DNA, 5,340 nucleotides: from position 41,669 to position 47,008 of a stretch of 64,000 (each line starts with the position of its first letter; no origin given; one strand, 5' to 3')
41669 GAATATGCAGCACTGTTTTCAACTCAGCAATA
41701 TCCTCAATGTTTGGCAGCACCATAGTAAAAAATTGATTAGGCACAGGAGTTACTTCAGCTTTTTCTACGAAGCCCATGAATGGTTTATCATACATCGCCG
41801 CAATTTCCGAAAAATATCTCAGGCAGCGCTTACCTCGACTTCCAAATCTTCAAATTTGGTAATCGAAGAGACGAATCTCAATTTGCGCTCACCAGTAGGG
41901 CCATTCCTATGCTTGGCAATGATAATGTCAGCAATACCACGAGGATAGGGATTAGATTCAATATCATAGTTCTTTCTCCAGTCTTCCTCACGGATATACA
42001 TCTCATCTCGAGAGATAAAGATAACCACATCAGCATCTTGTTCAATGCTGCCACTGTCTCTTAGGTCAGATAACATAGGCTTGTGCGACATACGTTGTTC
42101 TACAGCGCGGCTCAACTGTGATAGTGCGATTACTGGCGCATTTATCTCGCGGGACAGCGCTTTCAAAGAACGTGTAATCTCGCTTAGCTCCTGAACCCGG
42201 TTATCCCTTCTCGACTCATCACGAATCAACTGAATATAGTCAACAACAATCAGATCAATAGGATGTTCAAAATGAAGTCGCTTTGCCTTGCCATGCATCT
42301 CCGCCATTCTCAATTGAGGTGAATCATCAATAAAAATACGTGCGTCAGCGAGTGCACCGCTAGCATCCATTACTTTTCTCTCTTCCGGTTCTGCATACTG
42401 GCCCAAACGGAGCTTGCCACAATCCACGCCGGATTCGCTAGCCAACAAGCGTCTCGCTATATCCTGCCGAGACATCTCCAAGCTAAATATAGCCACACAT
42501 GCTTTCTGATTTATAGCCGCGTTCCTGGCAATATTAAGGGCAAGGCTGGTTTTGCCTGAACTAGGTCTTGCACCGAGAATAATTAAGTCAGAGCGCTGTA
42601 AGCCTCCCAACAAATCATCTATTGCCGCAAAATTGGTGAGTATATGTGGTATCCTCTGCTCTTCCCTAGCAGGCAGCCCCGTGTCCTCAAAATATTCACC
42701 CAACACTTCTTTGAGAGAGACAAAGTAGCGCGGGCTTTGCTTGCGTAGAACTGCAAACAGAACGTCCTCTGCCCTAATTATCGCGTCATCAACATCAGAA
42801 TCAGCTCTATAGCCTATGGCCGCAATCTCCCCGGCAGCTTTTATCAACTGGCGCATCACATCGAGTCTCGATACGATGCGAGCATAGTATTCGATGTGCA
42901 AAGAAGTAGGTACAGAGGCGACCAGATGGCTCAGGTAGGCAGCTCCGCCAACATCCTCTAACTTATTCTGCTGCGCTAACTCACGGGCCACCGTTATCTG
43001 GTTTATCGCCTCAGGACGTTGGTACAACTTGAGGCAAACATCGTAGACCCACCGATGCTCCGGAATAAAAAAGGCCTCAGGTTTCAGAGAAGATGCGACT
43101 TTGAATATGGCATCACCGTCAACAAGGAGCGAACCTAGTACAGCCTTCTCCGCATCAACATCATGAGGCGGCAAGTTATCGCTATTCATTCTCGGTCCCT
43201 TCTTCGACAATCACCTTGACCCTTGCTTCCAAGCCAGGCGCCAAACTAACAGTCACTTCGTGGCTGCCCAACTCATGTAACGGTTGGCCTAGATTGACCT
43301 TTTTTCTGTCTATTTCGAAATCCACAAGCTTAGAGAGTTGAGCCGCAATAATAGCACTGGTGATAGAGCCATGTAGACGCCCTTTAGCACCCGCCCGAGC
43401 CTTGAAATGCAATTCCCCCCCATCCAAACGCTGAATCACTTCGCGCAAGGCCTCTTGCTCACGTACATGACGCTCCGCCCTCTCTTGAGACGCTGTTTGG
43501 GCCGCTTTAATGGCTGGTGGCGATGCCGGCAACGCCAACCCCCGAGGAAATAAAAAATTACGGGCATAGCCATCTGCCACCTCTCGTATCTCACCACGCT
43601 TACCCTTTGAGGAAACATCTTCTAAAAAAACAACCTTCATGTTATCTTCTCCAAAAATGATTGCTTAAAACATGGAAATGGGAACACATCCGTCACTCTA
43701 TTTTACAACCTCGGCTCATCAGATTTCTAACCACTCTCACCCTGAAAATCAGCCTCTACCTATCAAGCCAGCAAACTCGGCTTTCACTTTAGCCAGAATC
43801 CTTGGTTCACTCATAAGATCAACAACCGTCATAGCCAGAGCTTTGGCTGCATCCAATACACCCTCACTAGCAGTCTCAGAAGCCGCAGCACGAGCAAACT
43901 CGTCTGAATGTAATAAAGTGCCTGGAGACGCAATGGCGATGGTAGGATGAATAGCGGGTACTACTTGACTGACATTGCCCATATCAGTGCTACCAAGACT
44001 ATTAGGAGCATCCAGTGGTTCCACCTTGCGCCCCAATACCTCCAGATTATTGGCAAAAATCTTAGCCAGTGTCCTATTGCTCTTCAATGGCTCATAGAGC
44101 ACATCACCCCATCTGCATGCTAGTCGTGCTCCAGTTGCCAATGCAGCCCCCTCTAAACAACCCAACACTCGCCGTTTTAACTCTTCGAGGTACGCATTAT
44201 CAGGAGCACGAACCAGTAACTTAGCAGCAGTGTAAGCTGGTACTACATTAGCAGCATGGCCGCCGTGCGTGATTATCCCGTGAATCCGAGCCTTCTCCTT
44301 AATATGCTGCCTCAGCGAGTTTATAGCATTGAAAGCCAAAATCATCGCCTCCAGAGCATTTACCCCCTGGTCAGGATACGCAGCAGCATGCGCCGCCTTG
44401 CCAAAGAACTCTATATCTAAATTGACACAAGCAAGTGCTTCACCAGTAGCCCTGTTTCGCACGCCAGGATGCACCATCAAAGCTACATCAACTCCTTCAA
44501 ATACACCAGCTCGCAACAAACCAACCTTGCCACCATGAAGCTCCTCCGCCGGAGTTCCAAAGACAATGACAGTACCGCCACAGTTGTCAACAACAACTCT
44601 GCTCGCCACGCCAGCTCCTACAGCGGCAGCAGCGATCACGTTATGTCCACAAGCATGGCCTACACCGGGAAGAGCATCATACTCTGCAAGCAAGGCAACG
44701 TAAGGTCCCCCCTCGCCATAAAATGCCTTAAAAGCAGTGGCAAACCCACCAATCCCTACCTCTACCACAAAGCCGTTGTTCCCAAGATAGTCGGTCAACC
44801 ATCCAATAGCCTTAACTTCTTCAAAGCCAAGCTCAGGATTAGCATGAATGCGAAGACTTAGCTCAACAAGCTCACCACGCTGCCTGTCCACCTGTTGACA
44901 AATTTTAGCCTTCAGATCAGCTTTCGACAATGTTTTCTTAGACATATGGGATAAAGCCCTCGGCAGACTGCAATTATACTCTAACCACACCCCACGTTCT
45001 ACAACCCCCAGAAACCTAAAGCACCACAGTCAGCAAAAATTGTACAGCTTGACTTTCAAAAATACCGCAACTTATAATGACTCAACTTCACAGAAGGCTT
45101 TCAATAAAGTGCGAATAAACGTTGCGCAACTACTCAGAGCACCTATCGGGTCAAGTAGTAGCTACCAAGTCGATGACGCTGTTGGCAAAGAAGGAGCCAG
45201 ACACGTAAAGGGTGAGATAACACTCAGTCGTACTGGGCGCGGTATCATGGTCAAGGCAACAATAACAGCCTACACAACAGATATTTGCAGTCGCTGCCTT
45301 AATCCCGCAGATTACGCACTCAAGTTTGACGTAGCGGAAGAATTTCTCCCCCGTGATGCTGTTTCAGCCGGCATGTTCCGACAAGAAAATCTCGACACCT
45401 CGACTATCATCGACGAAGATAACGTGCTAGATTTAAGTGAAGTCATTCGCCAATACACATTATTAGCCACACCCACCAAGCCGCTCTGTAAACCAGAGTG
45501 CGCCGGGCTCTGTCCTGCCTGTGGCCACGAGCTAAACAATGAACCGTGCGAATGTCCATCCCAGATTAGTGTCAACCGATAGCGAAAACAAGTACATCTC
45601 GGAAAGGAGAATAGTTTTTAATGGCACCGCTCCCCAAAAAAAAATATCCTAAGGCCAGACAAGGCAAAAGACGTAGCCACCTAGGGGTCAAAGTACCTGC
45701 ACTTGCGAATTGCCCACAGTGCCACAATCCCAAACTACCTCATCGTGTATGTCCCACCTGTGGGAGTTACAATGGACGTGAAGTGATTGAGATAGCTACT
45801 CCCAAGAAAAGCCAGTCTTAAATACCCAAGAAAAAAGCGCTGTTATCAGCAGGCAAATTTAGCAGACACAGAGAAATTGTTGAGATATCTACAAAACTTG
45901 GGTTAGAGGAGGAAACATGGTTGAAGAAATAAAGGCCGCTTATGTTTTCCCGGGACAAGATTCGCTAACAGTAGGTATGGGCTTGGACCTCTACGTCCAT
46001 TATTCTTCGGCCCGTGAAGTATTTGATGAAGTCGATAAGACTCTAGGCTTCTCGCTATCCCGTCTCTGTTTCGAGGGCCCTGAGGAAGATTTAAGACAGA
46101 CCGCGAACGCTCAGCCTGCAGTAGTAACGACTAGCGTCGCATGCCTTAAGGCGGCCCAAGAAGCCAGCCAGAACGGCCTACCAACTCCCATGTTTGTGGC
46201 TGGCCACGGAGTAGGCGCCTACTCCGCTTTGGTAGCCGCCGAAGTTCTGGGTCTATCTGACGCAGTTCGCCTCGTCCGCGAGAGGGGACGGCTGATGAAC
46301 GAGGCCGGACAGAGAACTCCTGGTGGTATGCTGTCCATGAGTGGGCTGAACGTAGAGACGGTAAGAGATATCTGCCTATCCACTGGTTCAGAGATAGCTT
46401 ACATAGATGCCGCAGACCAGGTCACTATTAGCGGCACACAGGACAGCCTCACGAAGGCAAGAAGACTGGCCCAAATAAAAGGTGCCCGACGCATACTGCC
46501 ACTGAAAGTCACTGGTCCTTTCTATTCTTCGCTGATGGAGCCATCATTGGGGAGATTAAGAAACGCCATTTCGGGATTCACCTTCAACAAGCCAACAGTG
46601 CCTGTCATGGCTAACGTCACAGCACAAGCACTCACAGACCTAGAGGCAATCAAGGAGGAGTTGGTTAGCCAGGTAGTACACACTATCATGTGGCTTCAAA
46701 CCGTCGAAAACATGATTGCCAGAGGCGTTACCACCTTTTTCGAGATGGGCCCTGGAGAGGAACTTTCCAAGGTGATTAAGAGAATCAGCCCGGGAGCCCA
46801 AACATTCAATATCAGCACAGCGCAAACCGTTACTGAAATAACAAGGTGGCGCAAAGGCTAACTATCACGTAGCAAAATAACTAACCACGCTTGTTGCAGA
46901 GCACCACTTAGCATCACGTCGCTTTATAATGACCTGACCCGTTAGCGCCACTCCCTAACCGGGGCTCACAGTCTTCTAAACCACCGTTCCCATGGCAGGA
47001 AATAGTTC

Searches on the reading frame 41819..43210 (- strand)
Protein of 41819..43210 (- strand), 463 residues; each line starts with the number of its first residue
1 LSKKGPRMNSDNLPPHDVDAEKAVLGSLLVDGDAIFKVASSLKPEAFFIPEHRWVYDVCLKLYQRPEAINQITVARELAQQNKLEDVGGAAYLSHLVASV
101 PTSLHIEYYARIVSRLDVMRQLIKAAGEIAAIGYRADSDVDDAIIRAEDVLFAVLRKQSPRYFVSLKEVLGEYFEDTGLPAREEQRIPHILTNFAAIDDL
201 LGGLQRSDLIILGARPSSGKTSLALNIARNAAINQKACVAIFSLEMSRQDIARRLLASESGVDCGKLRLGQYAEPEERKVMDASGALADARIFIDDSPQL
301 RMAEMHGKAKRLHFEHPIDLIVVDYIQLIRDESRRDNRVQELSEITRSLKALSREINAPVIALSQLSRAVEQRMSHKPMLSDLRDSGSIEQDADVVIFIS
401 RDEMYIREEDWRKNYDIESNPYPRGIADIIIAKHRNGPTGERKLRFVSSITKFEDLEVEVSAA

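Call 24: search_protein_families(library=pfam, proteins=[window:41819-43210:-], max_evalue=0.00001)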
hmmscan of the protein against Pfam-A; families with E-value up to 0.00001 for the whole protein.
window:41819-43210:- (463 aa): 3 families
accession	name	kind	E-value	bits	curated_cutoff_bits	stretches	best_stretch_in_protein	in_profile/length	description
PF03796.21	DnaB_C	-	1.6e-95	319.8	27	1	190-455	2-255/255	DnaB-like helicase C terminal domain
PF00772.26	DnaB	-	1e-31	109.5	23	1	14-114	2-102/103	DnaB-like helicase N terminal domain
PF13481.12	AAA_25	-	2.4e-13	50.6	27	1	192-366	17-190/195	AAA domain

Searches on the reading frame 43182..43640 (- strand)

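Call 24: search_protein_families(library=pfam, proteins=[window:43182-43640:-], max_evalue=0.00001)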
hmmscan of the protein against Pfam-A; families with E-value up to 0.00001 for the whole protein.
window:43182-43640:- (152 aa): 2 families
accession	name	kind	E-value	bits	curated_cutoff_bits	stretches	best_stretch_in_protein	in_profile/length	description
PF03948.19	Ribosomal_L9_C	-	6e-21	75.1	23.2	1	65-146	3-85/86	Ribosomal protein L9, C-terminal domain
PF01281.25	Ribosomal_L9_N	-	3.1e-20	71.9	20.7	1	1-46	1-46/47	Ribosomal protein L9, N-terminal domain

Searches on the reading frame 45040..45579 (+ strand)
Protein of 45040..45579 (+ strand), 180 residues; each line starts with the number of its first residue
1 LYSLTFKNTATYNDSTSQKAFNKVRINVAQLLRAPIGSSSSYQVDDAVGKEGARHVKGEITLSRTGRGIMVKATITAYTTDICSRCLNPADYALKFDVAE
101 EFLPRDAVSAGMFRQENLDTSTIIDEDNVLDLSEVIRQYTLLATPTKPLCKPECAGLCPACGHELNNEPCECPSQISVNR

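Call 3: search_protein_families(library=pfam, proteins=[window:45040-45579:+], max_evalue=1)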
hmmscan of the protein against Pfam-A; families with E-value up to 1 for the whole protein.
window:45040-45579:+ (180 aa): 4 families
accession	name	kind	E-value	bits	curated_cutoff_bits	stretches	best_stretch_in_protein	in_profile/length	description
PF02620.22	YceD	-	2.1e-23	83.1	33.2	1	71-174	1-105/119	Large ribosomal RNA subunit accumulation protein YceD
PF22386.1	PPI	-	0.017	15.7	27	1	2-32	6-35/63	Protease propeptides/inhibitors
PF07776.21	zf-AD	-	0.028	15.1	28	0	78-97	43-62/75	Zinc-finger associated domain (zf-AD)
PF07282.18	Cas12f1-like_TNB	-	0.095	13.3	26.3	0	67-87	15-35/60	Cas12f1-like, TNB domain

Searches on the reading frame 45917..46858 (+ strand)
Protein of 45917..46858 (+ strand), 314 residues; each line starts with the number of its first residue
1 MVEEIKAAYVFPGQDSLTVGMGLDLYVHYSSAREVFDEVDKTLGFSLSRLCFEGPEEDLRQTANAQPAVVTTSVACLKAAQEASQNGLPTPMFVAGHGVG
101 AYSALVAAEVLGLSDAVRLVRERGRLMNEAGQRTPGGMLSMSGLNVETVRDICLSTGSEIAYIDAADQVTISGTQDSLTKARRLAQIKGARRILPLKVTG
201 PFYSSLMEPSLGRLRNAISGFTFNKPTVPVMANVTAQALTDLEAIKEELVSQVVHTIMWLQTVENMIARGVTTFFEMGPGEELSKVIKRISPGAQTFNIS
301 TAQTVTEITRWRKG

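Call 3: search_protein_families(library=pfam, proteins=[window:45917-46858:+], max_evalue=1)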
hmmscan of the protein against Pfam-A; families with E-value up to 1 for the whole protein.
window:45917-46858:+ (314 aa): 2 families
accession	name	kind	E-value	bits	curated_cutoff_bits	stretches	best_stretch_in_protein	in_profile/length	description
PF00698.26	Acyl_transf_1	-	8.6e-27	94.9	32.7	1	9-289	2-277/319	Acyl transferase domain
PF00013.35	KH_1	-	0.041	14.1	21.5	1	147-184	20-63/66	KH domain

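Call 4: search_protein_families(library=ncbifam, proteins=[window:45917-46858:+], max_evalue=1)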
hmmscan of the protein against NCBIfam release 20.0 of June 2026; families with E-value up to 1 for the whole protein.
window:45917-46858:+ (314 aa): 8 families
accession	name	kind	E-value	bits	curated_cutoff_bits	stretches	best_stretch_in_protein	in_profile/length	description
TIGR00128.1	fabD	equivalog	3.1e-81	273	260.9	1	6-291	2-287/290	ACP S-malonyltransferase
TIGR03131.1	malonate_mdcH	equivalog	3.2e-54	184.4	297.9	1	8-311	2-296/297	malonate decarboxylase subunit epsilon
NF045894.1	PKS_plus_SDR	equivalog_domain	1.4e-41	142.2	1740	1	4-295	529-818/1515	type I polyketide synthase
TIGR02813.1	omega_3_PfaA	subfamily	2.7e-31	107.3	1010.1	1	3-290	577-879/2582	polyketide-type polyunsaturated fatty acid synthase PfaA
NF040607.1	mycolic_Pks13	equivalog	1e-14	53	2100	1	7-280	665-943/1680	polyketide synthase Pks13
NF037940.1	PKS_MbtD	equivalog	3.4e-14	51.9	1150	1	6-283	91-366/978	mycobactin polyketide synthase MbtD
NF037941.1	PKS_NbtC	equivalog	2e-11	42.6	1150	1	6-207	96-296/1027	nocobactin polyketide synthase NbtC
NF041183.1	Pks2_ls1_myc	equivalog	1.3e-09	35.5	2400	1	8-292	534-815/2086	sulfolipid-1 biosynthesis phthioceranic/hydroxyphthioceranic acid synthase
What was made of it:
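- On FabD, malonyl-CoA:ACP transacylase (TIGR00128), tested for the neighbouring gene: 273 bits against a cut-off of 260.9 (call 4).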

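Call 14: find_homologous_proteins(query=window:45917-46858:+, max_evalue=1e-20)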
Query window:45917-46858:+ (314 aa): 4357 proteins with E <= 1e-20 among 8000 candidates; the best 120 are listed.
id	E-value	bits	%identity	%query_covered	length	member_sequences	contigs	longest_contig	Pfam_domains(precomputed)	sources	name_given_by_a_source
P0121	4.6e-200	681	100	100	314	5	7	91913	PF00698.27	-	-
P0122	8.5e-192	654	96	100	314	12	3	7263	PF00698.27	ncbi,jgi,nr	ncbi:MAG: ACP S-malonyltransferase [Chloroflexi bacterium]|nr:ACP S-malonyltransferase [Chloroflexot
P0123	9.8e-178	608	86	100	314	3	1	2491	PF00698.27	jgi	jgi:[acyl-carrier-protein] S-malonyltransferase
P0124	5.6e-177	605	86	100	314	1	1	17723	PF00698.27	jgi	-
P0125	6.8e-177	605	86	100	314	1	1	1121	PF00698.27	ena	-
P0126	1.0e-176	604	86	100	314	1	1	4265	PF00698.27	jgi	-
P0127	1.1e-169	581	82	100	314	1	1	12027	PF00698.27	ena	-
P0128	1.4e-169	581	83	100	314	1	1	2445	PF00698.27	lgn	-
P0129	1.2e-167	575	81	100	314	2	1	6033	PF00698.27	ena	-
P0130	1.3e-167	575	82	100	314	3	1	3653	PF00698.27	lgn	-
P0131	1.3e-166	571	82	100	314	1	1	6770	PF00698.27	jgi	-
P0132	7.1e-166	569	81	100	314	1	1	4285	PF00698.27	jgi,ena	-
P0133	8.8e-166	569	82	100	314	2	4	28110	PF00698.27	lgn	-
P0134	1.1e-165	568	81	100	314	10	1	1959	PF00698.27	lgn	-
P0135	1.4e-165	568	80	100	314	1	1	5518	PF00698.27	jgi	-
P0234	1.5e-147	509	72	100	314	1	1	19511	PF00698.27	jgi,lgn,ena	-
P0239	9.3e-143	493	72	100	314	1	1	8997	PF00698.27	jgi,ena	-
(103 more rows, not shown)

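Call 17: find_encoding_contigs(protein=P0234, flank=10000, max_places=2)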
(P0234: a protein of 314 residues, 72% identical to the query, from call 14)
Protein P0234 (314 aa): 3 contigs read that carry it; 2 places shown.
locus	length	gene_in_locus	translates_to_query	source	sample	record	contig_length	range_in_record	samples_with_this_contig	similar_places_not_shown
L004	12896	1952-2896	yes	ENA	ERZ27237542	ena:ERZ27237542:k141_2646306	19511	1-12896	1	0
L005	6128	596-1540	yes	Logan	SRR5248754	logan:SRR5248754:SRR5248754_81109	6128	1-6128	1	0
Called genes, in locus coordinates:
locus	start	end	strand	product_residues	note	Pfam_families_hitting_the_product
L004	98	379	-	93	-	PF00708:Acylphosphatase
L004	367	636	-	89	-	-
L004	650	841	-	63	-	-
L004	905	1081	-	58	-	-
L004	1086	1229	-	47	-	-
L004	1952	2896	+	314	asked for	PF00698:Acyl_transf_1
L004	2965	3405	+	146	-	PF01029:NusB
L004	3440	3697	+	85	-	PF00550:PP-binding (weak)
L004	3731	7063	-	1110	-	PF17757:UvrB_inter, PF02559:CarD_TRCF_RID, PF00270:DEAD, PF04851:ResIII (weak), PF22590:Cas3-like_C_2 (faint), PF00271:Helicase_C, PF03461:TRCF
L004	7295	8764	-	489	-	PF00361:Proton_antipo_M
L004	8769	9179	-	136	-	PF00293:NUDIX, PF14815:NUDIX_4 (weak)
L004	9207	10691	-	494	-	PF00361:Proton_antipo_M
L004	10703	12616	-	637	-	PF00662:Proton_antipo_N, PF00361:Proton_antipo_M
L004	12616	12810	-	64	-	-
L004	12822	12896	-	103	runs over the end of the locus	PF00420:Oxidored_q2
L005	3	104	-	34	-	?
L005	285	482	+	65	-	PF01783:Ribosomal_L32p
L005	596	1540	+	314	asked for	PF00698:Acyl_transf_1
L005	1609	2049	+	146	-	PF01029:NusB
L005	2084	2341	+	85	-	PF00550:PP-binding (weak)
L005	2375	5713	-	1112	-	PF17757:UvrB_inter, PF02559:CarD_TRCF_RID, PF00270:DEAD, PF04851:ResIII (weak), PF22590:Cas3-like_C_2 (faint), PF00271:Helicase_C, PF03461:TRCF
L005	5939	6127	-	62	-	?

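Call 18: find_encoding_contigs(protein=P0239, flank=10000, max_places=2)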
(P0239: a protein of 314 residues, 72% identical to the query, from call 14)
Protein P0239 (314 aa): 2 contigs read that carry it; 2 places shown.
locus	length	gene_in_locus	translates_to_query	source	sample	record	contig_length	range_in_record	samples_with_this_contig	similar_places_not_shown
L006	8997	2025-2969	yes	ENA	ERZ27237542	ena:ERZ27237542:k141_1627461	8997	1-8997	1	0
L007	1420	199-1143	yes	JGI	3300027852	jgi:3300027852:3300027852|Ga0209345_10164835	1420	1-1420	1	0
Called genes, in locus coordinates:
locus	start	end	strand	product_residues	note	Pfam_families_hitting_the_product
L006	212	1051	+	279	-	PF02645:DegV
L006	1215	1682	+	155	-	PF02620:YceD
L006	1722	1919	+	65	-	PF01783:Ribosomal_L32p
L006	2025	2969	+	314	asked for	PF00698:Acyl_transf_1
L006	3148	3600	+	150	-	PF01029:NusB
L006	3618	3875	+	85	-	PF00550:PP-binding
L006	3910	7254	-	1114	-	PF17757:UvrB_inter, PF02559:CarD_TRCF_RID, PF00270:DEAD, PF04851:ResIII (weak), PF00271:Helicase_C, PF03461:TRCF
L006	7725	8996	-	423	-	?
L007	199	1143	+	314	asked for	PF00698:Acyl_transf_1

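Call 87: search_solved_structures(query=window:45917-46858:+, max_evalue=1e-30, show_alignments=1)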
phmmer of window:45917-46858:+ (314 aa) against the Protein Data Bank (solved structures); distinct sequences matched with E-value up to 1e-30: 26.
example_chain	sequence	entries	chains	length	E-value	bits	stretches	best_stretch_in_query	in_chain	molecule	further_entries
3ezo_A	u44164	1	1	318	1.8e-57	198.4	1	5-292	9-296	Malonyl CoA-acyl carrier protein transacylase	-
3qat_A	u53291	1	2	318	7.5e-57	196.3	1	6-306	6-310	Malonyl CoA-acyl carrier protein transacylase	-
1mla_A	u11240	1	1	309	1.4e-56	195.4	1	7-291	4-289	MALONYL-COENZYME A ACYL CARRIER PROTEIN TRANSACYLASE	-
2g1h_A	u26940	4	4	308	1.6e-56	195.3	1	7-291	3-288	Malonyl CoA-acyl carrier protein transacylase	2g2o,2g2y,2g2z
6u0j_A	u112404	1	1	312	3.2e-56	194.2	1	7-291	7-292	Malonyl CoA-acyl carrier protein transacylase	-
3h0p_A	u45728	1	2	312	1.1e-55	192.5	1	7-291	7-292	S-malonyltransferase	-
3hjv_A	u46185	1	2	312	5.4e-55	190.2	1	6-292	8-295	Malonyl Coa-acyl carrier protein transacylase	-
3im9_A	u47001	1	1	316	2.9e-52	181.3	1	8-311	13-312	Malonyl CoA-acyl carrier protein transacylase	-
6smd_B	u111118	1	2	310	1.4e-49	172.4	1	8-295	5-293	Malonyl CoA-acyl carrier protein transacylase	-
2cuy_A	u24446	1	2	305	5.9e-49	170.4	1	8-301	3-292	Malonyl CoA-[acyl carrier protein] transacylase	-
3im8_A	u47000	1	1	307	4.2e-47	164.3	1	6-300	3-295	Malonyl acyl carrier protein transacylase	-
3tqe_A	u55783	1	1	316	2.5e-46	161.8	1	7-305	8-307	Malonyl-CoA-[acyl-carrier-protein] transacylase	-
5ypv_A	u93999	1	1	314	2.5e-46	161.8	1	6-302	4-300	Malonyl CoA-acyl carrier protein transacylase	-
5dz6_A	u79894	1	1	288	9.2e-46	159.9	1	8-295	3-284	Polyketide biosynthesis malonyl CoA-acyl carrier protein transacylase PksC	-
3ptw_A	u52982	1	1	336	2.6e-45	158.4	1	6-305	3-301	Malonyl CoA-acyl carrier protein transacylase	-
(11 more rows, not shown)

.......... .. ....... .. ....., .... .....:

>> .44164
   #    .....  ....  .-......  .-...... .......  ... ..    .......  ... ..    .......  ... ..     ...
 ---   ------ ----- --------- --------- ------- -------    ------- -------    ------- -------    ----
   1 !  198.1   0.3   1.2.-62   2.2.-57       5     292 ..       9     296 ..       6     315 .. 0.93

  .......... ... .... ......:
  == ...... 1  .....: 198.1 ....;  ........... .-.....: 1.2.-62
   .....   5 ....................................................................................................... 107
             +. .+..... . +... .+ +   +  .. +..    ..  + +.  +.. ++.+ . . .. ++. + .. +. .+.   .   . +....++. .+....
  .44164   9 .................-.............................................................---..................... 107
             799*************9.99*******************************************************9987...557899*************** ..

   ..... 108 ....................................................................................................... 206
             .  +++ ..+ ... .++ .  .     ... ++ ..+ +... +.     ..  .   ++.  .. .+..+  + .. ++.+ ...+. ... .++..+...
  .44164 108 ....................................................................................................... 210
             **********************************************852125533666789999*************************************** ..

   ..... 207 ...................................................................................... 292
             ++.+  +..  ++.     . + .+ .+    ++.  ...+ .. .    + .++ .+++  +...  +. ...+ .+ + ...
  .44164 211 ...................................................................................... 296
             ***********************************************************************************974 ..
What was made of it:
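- On FabD, malonyl-CoA:ACP transacylase (TIGR00128), tested for the neighbouring gene: Best PDB hits are FabD at E = 1e-57 (call 87).
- Closest known: Human MCAT. Same: MCAT is a sequence relative of the window's FabD-like protein (E = 6.5e-34, call 87).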
